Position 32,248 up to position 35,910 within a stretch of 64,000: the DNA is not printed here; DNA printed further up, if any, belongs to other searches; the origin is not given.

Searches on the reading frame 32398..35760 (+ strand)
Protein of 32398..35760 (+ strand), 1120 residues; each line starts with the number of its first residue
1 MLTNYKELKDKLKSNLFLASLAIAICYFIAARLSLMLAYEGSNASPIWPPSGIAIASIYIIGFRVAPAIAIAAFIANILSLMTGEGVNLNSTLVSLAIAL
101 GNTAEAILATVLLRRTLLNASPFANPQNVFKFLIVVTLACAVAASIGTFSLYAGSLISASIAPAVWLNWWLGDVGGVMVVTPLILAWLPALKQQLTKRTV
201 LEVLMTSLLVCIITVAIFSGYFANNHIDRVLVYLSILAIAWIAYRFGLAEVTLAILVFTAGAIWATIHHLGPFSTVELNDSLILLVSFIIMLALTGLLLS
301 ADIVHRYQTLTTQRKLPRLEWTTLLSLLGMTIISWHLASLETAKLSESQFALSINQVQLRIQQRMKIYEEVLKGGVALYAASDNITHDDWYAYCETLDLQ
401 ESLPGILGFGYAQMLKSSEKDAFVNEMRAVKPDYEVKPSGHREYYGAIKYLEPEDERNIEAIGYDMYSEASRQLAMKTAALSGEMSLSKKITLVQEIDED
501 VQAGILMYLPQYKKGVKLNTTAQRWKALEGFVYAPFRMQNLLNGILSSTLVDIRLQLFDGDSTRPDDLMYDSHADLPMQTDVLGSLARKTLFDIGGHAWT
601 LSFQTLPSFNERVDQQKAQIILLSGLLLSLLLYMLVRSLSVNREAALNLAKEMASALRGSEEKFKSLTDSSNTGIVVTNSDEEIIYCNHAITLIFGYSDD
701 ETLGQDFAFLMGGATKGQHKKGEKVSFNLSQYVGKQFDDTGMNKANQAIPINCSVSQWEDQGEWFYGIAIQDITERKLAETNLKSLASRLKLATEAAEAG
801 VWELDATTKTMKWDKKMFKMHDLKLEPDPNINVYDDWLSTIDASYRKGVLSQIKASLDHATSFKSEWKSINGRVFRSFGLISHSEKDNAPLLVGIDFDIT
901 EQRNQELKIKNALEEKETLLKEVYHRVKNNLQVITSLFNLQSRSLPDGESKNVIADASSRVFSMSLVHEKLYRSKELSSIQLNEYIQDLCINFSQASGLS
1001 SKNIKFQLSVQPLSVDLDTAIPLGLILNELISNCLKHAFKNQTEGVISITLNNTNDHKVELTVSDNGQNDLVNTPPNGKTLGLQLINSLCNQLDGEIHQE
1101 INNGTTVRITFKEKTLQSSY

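Call 28: search_protein_families(library=pfam, proteins=[window:32398-35760:+], max_evalue=0.00001)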
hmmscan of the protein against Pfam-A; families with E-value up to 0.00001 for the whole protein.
window:32398-35760:+ (1120 aa): 9 families
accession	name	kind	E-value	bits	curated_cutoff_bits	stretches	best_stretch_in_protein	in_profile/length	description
PF03924.19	CHASE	-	1.5e-54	185.1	25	1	383-570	1-189/189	CHASE domain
PF05231.19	MASE1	-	2.3e-39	135.7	29.8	1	20-303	2-295/299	MASE1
PF07568.18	HisKA_2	-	1.7e-24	86.1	22.3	1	922-995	1-74/76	Histidine kinase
PF13426.13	PAS_9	-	7.1e-11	42.7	27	1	673-775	2-103/103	PAS domain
PF00989.32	PAS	-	2.3e-10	40.9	22.6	1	663-707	2-46/113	PAS fold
PF02518.31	HATPase_c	-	6.6e-09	36.6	26.4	1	1021-1114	4-110/111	Histidine kinase-, DNA gyrase B-, and HSP90-like ATPase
PF13581.12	HATPase_c_2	-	9.4e-08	32.6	27.4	1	1018-1110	27-126/127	Histidine kinase-like ATPase domain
PF13188.13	PAS_8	-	1.1e-07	32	21.8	1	662-708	1-48/65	PAS domain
PF07536.20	HWE_HK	-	4.1e-06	27.9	22.8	0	922-987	1-63/83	HWE histidine kinase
